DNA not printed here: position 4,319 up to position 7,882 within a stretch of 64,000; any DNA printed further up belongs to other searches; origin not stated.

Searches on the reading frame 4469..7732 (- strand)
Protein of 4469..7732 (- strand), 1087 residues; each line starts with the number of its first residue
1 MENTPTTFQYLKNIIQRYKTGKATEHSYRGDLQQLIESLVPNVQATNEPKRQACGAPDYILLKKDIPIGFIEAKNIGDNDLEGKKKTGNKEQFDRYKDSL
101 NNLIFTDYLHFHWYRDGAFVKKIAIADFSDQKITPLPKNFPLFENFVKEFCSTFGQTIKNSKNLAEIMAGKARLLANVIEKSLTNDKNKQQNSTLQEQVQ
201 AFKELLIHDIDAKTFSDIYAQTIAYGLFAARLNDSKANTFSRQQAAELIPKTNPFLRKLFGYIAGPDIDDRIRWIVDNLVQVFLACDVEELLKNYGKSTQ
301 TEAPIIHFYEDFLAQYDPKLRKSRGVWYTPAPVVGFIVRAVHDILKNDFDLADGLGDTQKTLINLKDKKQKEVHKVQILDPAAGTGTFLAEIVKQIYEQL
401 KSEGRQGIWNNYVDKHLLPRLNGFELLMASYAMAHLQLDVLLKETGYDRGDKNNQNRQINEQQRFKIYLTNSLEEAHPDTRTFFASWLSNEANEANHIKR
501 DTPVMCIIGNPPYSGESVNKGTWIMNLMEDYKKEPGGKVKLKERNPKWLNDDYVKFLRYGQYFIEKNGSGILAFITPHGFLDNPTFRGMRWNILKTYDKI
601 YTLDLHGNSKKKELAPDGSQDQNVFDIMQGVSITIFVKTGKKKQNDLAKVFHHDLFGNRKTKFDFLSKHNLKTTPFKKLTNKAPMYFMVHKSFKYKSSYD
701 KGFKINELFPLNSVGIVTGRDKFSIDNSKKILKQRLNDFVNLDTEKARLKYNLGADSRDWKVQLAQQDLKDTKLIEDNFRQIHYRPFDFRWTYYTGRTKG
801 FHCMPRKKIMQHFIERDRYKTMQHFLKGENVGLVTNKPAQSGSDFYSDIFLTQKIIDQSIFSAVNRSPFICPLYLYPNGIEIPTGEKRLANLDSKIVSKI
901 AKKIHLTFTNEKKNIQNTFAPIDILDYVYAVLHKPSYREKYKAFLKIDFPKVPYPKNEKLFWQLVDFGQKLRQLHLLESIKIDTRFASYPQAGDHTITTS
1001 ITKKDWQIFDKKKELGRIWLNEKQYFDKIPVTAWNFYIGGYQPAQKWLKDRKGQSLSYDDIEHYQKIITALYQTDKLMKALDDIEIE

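Call 70: search_protein_families(library=pfam, proteins=[window:4469-7732:-], max_evalue=0.00001)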
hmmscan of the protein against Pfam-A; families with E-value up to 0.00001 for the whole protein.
window:4469-7732:- (1087 aa): 4 families
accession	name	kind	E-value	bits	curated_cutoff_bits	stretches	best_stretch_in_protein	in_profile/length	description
PF18135.7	Type_ISP_C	-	7.6e-83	278.9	25.9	1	707-1079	1-341/342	Type ISP C-terminal specificity domain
PF02384.22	N6_Mtase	-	2.2e-08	34.2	20.4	1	307-523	8-140/311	N-6 DNA Methylase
PF07669.17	Eco57I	-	1.2e-07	32.4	25.3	1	440-598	20-158/171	Eco57I restriction-modification methylase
PF20473.4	MmeI_Mtase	-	1.2e-06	28.3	27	1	360-521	9-153/259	MmeI, DNA-methyltransferase domain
